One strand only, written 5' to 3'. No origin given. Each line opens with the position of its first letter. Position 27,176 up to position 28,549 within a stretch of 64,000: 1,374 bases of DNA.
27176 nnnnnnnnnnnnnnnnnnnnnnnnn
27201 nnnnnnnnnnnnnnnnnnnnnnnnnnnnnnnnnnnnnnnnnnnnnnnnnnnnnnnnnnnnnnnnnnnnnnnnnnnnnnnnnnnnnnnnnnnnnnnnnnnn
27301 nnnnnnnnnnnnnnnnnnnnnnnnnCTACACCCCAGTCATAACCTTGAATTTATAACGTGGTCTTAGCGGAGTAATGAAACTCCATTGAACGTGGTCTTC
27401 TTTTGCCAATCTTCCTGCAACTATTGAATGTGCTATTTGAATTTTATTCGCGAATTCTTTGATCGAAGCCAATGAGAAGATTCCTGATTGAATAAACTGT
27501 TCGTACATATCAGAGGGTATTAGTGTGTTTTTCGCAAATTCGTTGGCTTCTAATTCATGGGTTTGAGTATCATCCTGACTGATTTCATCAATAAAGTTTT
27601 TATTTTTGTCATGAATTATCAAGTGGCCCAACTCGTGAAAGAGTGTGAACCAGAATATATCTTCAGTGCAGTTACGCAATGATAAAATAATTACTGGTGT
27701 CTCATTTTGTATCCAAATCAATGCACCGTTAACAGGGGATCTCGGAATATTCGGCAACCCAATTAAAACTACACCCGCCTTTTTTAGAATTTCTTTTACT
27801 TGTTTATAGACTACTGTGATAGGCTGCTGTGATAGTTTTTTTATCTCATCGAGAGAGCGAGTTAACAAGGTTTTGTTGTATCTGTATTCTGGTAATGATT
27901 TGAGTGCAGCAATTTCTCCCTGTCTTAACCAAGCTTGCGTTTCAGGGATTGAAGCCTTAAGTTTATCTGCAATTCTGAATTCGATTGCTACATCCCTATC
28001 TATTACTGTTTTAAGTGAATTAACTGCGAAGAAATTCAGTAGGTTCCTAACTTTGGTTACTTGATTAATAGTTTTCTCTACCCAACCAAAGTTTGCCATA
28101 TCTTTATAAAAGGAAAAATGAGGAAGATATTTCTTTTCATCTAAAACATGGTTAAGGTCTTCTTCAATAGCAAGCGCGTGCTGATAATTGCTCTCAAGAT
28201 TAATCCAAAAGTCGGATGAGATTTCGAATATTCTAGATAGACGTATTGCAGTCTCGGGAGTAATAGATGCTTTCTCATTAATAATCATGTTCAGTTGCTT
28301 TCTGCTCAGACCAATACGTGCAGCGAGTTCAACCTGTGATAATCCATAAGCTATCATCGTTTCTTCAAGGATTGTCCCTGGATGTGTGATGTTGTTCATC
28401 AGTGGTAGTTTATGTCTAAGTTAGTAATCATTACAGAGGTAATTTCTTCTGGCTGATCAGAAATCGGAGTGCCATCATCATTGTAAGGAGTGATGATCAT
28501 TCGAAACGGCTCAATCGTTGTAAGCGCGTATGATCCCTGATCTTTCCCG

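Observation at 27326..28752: HigB-like toxin with a HigA-HTH/ImmA-IrrE metallopeptidase fusion as partner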

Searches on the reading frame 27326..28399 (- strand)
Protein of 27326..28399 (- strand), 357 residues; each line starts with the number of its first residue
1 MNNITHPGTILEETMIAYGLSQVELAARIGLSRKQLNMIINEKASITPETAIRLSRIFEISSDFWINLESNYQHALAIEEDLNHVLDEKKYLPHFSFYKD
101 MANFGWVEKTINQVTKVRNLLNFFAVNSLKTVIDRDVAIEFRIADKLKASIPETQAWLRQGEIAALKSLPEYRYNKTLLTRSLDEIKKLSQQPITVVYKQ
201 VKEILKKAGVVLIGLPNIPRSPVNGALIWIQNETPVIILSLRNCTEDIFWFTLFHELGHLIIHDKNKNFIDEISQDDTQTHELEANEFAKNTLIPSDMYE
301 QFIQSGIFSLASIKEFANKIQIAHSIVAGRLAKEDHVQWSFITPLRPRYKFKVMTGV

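Call 5: search_protein_families(library=pfam, proteins=[window:27326-28399:-], max_evalue=1)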
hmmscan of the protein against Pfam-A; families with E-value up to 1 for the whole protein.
window:27326-28399:- (357 aa): 9 families
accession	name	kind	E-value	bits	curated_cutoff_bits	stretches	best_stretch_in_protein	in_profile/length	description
PF06114.19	Peptidase_M78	-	2.4e-14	53.6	22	1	231-307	26-100/123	IrrE N-terminal-like domain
PF01381.28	HTH_3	-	4.6e-12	46.2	23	1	14-64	4-54/55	Helix-turn-helix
PF12844.13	HTH_19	-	3.7e-06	27.2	30.2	1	17-62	10-55/64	Helix-turn-helix domain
PF13443.12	HTH_26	-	0.0005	20.7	22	1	11-60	2-52/63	Cro/C1-type HTH DNA-binding domain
PF15943.11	YdaS_toxin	-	0.032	14.5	30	1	21-56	10-45/65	Bacterial toxin YdaS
PF13412.12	HTH_24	-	0.042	13.9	21.9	1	19-41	17-39/48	Winged helix-turn-helix DNA-binding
PF14247.12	DUF4344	-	0.059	13.6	29.6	1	245-265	89-109/220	Putative metallopeptidase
PF13560.12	HTH_31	-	0.077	13.7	27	1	18-59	13-55/64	Helix-turn-helix domain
PF22357.2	AF1548-like_C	-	0.43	11.2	23.9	0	27-45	36-54/56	AF1548-like, C-terminal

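Call 6: search_protein_families(library=ncbifam, proteins=[window:27326-28399:-], max_evalue=1)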
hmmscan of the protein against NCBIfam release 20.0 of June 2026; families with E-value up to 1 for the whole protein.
window:27326-28399:- (357 aa): 11 families
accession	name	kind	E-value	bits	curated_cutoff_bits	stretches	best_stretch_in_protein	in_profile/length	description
TIGR02607.1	antidote_HigA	equivalog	4e-20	71.4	47.7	1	1-73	1-74/81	HigA family addiction module antitoxin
NF052239.1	antitox_spr1629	equivalog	1e-13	51.1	335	2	205-303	166-260/377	spr1629 family repressor/antitoxin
NF041951.1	phage_RstR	subfamily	0.00016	21.9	80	1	13-75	9-71/108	RstR family transcriptional repressor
NF041493.1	MobT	equivalog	0.0016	17.3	600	1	12-84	2-75/383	MobT family relaxase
NF007408.0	PRK09943.1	equivalog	0.0049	16.5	211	1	6-80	7-82/185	HTH-type transcriptional regulator PuuR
NF003162.0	PRK04140.1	equivalog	0.0099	14.9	263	1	8-70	128-190/317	transcriptional regulator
NF038139.1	Reg_Aceta_RamB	equivalog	0.023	13.4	700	1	16-67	12-63/465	acetate metabolism transcriptional regulator RamB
NF043040.1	corrin_prot_MT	hypoth_equivalog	0.03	13.7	180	1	144-231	80-165/216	corrinoid protein-associated methyltransferase CpaM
NF003614.0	PRK05257.3-5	equivalog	0.035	12.6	850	1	41-116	74-141/499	malate:quinone oxidoreductase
TIGR03070.1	couple_hipB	subfamily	0.044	13.7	71.65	1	16-53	12-49/58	type II toxin-antitoxin system Y4mF family antitoxin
TIGR03276.1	Phn-HD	hypoth_equivalog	0.098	12.2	214.6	1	244-292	42-86/179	phosphonate degradation HD-domain oxygenase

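Call 8: search_protein_families(library=padloc, proteins=[window:27326-28399:-], max_evalue=1)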
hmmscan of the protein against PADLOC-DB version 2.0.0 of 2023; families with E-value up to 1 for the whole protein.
window:27326-28399:- (357 aa): 20 families
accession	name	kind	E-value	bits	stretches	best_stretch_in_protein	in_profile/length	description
PDLC03982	PD-Lambda-2_B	-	3.9e-39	133.1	1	14-336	67-378/402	-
PDLC03945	RmrA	-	9.3e-16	56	2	182-301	141-258/394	-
PDLC03944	RmrA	-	4.1e-14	50.4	1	230-326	180-275/384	-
PDLC04141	capP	-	5.6e-14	50.2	1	223-337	43-156/242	capP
PDLC03947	RmrA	-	6.8e-14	49.5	2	189-305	154-263/383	-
PDLC03952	RmrA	-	2.4e-10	37.8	2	203-303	176-273/395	-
PDLC03949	RmrA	-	5.5e-10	36.6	1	226-301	167-233/363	-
PDLC03946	RmrA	-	7.3e-10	36.1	1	178-303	126-237/357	-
PDLC03954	RmrA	-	8.4e-10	36.1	2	188-312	153-271/380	-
PDLC03948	RmrA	-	1.6e-09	35.2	1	184-316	147-271/397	-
PDLC03953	RmrA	-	6.3e-08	30.2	1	245-306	204-256/373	-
PDLC03951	RmrA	-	6.5e-08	29.9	2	200-305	156-258/400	-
PDLC04776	PDC-M69B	-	1.7e-06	25.9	1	195-305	31-140/272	-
PDLC03943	RmrA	-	2.3e-06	24.9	2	251-319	194-257/370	-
PDLC02926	HTH_VI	-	3.1e-06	25.4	1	17-88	12-82/92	-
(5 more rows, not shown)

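Call 9: search_protein_families(library=phrogs, proteins=[window:27326-28399:-], max_evalue=1)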
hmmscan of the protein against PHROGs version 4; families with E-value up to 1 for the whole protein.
window:27326-28399:- (357 aa): 25 families
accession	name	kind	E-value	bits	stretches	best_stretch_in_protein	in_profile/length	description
phrog_2439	-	transcription regulation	1.8e-34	120.2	1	2-350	3-296/367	transcriptional regulator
phrog_1381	-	moron, auxiliary metabolic gene and host takeover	2.9e-17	63.8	1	3-90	9-97/264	plasmid antitoxin with HTH domain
phrog_87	-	other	1.8e-13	51.8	1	197-319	39-149/227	metallo-protease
phrog_1914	-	unknown function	1.3e-11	45.6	1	224-326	69-169/222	-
phrog_3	-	transcription regulation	2.3e-08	35.2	1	5-107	87-185/430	transcriptional repressor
phrog_8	-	transcription regulation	5.1e-08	33.7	1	17-104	168-248/346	transcriptional regulator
phrog_18577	-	unknown function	1.4e-06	28.7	1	200-295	137-237/332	-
phrog_19315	-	unknown function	1.5e-06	28.5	1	226-331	70-176/348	-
phrog_1373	-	transcription regulation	1.9e-05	25.7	1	11-61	68-118/166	transcriptional regulator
phrog_2967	-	transcription regulation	1.9e-05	25.3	1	5-85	9-93/225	transcriptional regulator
phrog_34939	-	unknown function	0.00042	21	1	12-66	15-70/280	-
phrog_8452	-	unknown function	0.0005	21.1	0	11-43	12-44/52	-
phrog_1516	-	unknown function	0.00069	20.3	1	216-298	56-144/227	-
phrog_1124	-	transcription regulation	0.0052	17.4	1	9-58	7-59/177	transcriptional regulator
phrog_1590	-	unknown function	0.0057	17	1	16-59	134-178/281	-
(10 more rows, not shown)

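Call 16: find_homologous_proteins(query=window:27326-28399:-, max_evalue=1e-10)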
Query window:27326-28399:- (357 aa): 407 proteins with E <= 1e-10 among 3000 candidates; the best 120 are listed.
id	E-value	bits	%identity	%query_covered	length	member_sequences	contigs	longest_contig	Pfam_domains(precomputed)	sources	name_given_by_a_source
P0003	2.2e-233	792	100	100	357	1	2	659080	PF12844.14,PF01381.29,PF06114.20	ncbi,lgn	-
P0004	6.6e-191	652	81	100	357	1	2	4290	PF12844.14,PF01381.29,PF06114.20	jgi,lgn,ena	-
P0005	1.1e-141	490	83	74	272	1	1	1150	PF12844.14,PF01381.29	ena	-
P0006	2.3e-71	259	42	96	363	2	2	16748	PF01381.29,PF06114.20,PF10463.16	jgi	-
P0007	1.2e-70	257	42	97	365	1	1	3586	PF12844.14,PF01381.29,PF06114.20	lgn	-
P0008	6.9e-69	251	41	97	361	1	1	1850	PF01381.29,PF06114.20,PF13443.13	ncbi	-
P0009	2.5e-68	249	40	98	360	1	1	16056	PF01381.29,PF06114.20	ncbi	ncbi:MAG: HigA family addiction module antitoxin [Candidatus Omnitrophota bacterium]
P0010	2.5e-68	249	41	96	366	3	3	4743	PF01381.29,PF06114.20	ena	-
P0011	4.1e-68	248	40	97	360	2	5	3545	PF12844.14,PF01381.29,PF06114.20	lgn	-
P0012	1.1e-67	247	42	98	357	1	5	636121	PF01381.29,PF06114.20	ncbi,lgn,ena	-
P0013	3.5e-67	245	41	97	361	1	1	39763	PF01381.29,PF06114.20,PF13443.13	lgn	-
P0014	7.1e-67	244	41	98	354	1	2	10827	PF01381.29,PF06114.20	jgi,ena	-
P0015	3.1e-66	242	40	97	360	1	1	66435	PF01381.29,PF06114.20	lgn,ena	-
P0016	4.2e-66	242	40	97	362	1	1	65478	PF01381.29,PF06114.20,PF13443.13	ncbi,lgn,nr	ncbi:MAG: HigA family addiction module antitoxin [Candidatus Omnitrophica bacterium]|nr:HigA family 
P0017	7.0e-66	241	40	97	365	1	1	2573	PF12844.14,PF01381.29,PF06114.20,PF13443.13,PF10463.16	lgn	-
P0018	1.1e-65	240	40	97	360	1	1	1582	PF01381.29,PF06114.20,PF13560.13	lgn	-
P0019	1.3e-64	237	41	97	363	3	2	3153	PF01381.29,PF06114.20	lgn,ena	-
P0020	1.6e-64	237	39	98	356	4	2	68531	PF01381.29,PF06114.20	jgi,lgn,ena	-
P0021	2.4e-64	236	39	97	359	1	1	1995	PF01381.29,PF06114.20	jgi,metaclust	metaclust:\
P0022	3.5e-64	235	38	97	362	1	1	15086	PF01381.29,PF06114.20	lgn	-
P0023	4.7e-64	235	38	97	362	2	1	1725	PF01381.29,PF06114.20,PF13443.13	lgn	-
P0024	5.2e-64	235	38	97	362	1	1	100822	PF01381.29,PF06114.20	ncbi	-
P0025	8.6e-64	234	38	97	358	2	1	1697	PF01381.29,PF06114.20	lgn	-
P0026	1.3e-63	234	39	97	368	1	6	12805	PF01381.29,PF06114.20,PF13443.13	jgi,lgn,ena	-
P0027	1.4e-63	233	38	97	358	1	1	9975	PF01381.29,PF06114.20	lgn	-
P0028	1.5e-63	233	37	96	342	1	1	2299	PF01381.29,PF06114.20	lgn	-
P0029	1.2e-62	230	39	97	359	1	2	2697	PF01381.29,PF06114.20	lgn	-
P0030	1.4e-62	230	36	97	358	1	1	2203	PF01381.29,PF06114.20,PF13443.13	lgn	-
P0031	1.5e-62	230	40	97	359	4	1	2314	PF01381.29,PF06114.20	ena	-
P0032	4.2e-62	229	41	97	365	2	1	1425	PF12844.14,PF01381.29,PF06114.20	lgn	-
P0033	4.5e-62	228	39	97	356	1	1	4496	PF01381.29,PF06114.20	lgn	-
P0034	5.3e-62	228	38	97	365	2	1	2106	PF12844.14,PF01381.29,PF06114.20,PF13443.13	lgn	-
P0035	5.7e-62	228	38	98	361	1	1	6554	PF01381.29,PF06114.20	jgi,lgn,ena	-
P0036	5.9e-62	228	39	96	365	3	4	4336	PF01381.29,PF06114.20,PF13560.13,PF13443.13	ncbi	-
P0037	1.3e-61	227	39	97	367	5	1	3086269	PF12844.14,PF01381.29,PF06114.20,PF13560.13,PF13443.13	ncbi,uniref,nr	ncbi:HigA family addiction module antitoxin [Enterococcus pernyi]|uniref:HigA family addiction modul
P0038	1.5e-61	227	40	96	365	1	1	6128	PF13412.13,PF12844.14,PF01381.29,PF06114.20,PF13560.13,PF13443.13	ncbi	-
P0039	1.5e-61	227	38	97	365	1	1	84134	PF01381.29,PF06114.20,PF13443.13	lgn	-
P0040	1.8e-61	226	37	96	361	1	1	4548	PF01381.29,PF06114.20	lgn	-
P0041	1.9e-61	226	38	98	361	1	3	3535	PF12844.14,PF01381.29,PF06114.20,PF13443.13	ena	-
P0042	2.9e-61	226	36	97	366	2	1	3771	PF01381.29,PF06114.20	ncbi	ncbi:MAG: HigA family addiction module antitoxin [Halothece sp.]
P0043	4.6e-61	225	37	97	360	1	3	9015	PF01381.29,PF06114.20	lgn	-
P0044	1.3e-60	224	38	95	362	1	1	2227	PF01381.29,PF06114.20,PF10463.16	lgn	-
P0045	3.9e-60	222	36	97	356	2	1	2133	PF01381.29,PF06114.20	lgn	-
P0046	6.2e-60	221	39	97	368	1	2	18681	PF12844.14,PF01381.29,PF06114.20,PF13443.13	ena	-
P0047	6.6e-60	221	36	97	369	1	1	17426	PF01381.29,PF06114.20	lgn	-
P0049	4.6e-59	219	36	97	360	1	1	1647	PF01381.29,PF06114.20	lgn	-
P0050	6.2e-59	218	36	95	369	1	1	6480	PF01381.29,PF06114.20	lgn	-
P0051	7.1e-59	218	36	92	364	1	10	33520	PF12844.14,PF01381.29,PF06114.20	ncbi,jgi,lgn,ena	-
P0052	7.8e-59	218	36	97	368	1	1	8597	PF01381.29,PF06114.20,PF13560.13,PF13443.13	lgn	-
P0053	1.0e-58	217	36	95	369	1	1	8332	PF01381.29,PF06114.20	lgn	-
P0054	1.1e-58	217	39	98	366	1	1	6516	PF01381.29,PF06114.20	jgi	jgi:HTH-type transcriptional regulator/antitoxin HigA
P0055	1.3e-58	217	37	97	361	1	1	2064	PF01381.29,PF06114.20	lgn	-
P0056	1.5e-58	217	39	97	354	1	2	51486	PF01381.29,PF06114.20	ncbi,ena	-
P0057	1.8e-58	217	34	96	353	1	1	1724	PF12844.14,PF01381.29,PF06114.20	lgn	-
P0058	2.6e-58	216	38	94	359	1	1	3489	PF01381.29,PF06114.20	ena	-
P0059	2.7e-58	216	37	97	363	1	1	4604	PF01381.29,PF06114.20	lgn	-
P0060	3.1e-58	216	36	97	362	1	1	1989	PF01381.29,PF06114.20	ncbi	-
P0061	5.2e-58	215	36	97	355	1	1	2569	PF01381.29,PF06114.20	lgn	-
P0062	5.3e-58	215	36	97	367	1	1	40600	PF01381.29,PF06114.20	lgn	-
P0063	9.2e-58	214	35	98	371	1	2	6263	PF12844.14,PF01381.29,PF06114.20,PF13560.13,PF13443.13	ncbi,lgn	ncbi:MAG: HigA family addiction module antitoxin [Spirulinaceae cyanobacterium]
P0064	1.4e-57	214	36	97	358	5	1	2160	PF01381.29,PF06114.20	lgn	-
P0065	1.8e-57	213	38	92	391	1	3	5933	PF01381.29,PF06114.20,PF13560.13,PF13443.13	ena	-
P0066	2.1e-57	213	38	93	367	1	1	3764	PF01381.29,PF06114.20,PF13560.13,PF13443.13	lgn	-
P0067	4.8e-57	212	37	92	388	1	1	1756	PF01381.29,PF06114.20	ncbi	-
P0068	6.3e-57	212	38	91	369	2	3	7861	PF01381.29,PF06114.20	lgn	-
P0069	1.4e-56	210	38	97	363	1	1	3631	PF01381.29,PF06114.20,PF13560.13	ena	-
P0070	1.6e-56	210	37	91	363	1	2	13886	PF01381.29,PF06114.20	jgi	jgi:addiction module HigA family antidote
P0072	2.1e-56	210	37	97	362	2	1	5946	PF01381.29,PF06114.20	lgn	-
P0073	2.1e-56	210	36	97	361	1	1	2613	PF01381.29,PF06114.20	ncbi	-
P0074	4.2e-56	209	39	92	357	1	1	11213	PF01381.29,PF06114.20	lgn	-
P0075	6.6e-56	208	35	97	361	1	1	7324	PF01381.29,PF06114.20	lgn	-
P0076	7.4e-56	208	35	98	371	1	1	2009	PF12844.14,PF01381.29,PF06114.20,PF13560.13,PF13443.13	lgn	-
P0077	7.5e-56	208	37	96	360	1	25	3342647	PF01381.29,PF06114.20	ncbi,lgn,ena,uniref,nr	ncbi:HigA family addiction module antitoxin [Clostridium perfringens]|uniref:HigA family addiction m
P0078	7.9e-56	208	35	97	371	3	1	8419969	PF01381.29,PF06114.20,PF13443.13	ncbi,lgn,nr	ncbi:plasmid maintenance system antidote protein [Nostoc sp. NIES-4103]|nr:plasmid maintenance syste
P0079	1.0e-55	208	36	97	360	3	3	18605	PF01381.29,PF06114.20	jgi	jgi:HTH-type transcriptional regulator/antitoxin HigA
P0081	1.5e-55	207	38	97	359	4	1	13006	PF01381.29,PF06114.20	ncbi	-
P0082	1.8e-55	207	34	97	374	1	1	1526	PF12844.14,PF01381.29,PF06114.20,PF13560.13,PF13443.13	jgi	jgi:HTH-type transcriptional regulator / antitoxin HigA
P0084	2.3e-55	206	36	97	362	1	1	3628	PF01381.29,PF06114.20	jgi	jgi:HTH-type transcriptional regulator/antitoxin HigA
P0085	2.4e-55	206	35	98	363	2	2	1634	PF01381.29,PF06114.20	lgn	-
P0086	3.2e-55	206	38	98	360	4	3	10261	PF01381.29,PF06114.20,PF13560.13,PF13443.13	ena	-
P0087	3.5e-55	206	35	97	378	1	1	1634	PF01381.29,PF06114.20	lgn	-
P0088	3.6e-55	206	36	97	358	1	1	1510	PF01381.29,PF06114.20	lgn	-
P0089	3.6e-55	206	34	97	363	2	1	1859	PF01381.29,PF06114.20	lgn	-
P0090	5.0e-55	205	37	92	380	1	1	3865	PF01381.29,PF06114.20,PF10463.16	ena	-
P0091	5.3e-55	205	34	98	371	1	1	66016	PF01381.29,PF06114.20,PF13560.13,PF13443.13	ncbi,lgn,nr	ncbi:HigA family addiction module antidote protein [Nostoc sp. B(2019)]|nr:HigA family addiction mod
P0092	5.8e-55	205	35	97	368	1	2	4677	PF12844.14,PF01381.29,PF06114.20,PF13560.13,PF13443.13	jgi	jgi:HTH-type transcriptional regulator / antitoxin HigA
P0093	6.0e-55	205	37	97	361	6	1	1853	PF01381.29,PF06114.20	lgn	-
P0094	6.5e-55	205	35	98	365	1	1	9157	PF12844.14,PF01381.29,PF06114.20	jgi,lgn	-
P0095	8.6e-55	205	35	98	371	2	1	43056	PF12844.14,PF01381.29,PF06114.20,PF13560.13,PF13443.13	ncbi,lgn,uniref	ncbi:HigA family addiction module antitoxin [Nodularia chucula]|uniref:HigA family addiction module 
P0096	9.5e-55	204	36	97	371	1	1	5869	PF01381.29,PF06114.20,PF10463.16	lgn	-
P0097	1.2e-54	204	36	98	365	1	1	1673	PF01381.29,PF06114.20,PF13560.13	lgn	-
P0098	2.5e-54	203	34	98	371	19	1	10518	PF12844.14,PF01381.29,PF06114.20,PF13443.13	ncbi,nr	ncbi:MAG: HigA family addiction module antitoxin [Rhizonema sp. PD37]|nr:HigA family addiction modul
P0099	2.6e-54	203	35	97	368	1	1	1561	PF01381.29,PF06114.20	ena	-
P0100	3.3e-54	203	35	99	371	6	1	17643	PF12844.14,PF01381.29,PF06114.20,PF13560.13,PF13443.13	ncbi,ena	-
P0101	3.8e-54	202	35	98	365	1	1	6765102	PF12844.14,PF01381.29,PF06114.20,PF13443.13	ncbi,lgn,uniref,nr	ncbi:helix-turn-helix domain-containing protein [Nostoc sp. TCL26-01]|uniref:helix-turn-helix domain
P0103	5.9e-54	202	35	98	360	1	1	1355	PF01381.29,PF06114.20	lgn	-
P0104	6.0e-54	202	35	96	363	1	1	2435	PF01381.29,PF06114.20,PF13560.13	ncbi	ncbi:MAG: HigA family addiction module antitoxin [Acidimicrobiia bacterium]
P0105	8.3e-54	201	34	99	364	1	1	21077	PF01381.29,PF06114.20,PF13443.13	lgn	-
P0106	1.1e-53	201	36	97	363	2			PF01381.29,PF06114.20,PF13560.13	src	-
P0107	1.1e-53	201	34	97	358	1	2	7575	PF01381.29,PF06114.20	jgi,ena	-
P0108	1.3e-53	201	35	97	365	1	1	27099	PF12844.14,PF01381.29,PF06114.20,PF13560.13,PF13443.13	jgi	jgi:HTH-type transcriptional regulator/antitoxin HigA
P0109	1.3e-53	201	37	97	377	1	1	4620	PF01381.29,PF06114.20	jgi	jgi:HTH-type transcriptional regulator/antitoxin HigA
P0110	2.2e-53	200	36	97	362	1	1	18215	PF01381.29,PF06114.20,PF10463.16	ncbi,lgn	-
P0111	3.6e-53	199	34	97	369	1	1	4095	PF12844.14,PF01381.29,PF06114.20,PF13560.13,PF13443.13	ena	-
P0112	3.7e-53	199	34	98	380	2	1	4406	PF01381.29,PF06114.20,PF13560.13,PF13443.13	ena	-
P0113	4.2e-53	199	34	98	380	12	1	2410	PF01381.29,PF06114.20,PF13443.13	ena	-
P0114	5.3e-53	199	36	97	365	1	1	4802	PF01381.29,PF06114.20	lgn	-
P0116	8.9e-53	198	36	97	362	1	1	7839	PF01381.29,PF06114.20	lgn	-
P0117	9.3e-53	198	36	97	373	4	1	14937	PF12844.14,PF01381.29,PF06114.20,PF13560.13,PF13443.13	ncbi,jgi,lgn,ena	jgi:addiction module HigA family antidote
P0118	1.1e-52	198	34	97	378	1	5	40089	PF01381.29,PF06114.20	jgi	jgi:HTH-type transcriptional regulator/antitoxin HigA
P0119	1.7e-52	197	34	98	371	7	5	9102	PF12844.14,PF01381.29,PF06114.20,PF13560.13,PF13443.13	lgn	-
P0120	1.7e-52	197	33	97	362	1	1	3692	PF01381.29,PF06114.20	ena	-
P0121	2.1e-52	197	35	97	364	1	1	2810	PF01381.29,PF06114.20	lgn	-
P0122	2.2e-52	197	34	97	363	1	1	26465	PF01381.29,PF06114.20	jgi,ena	-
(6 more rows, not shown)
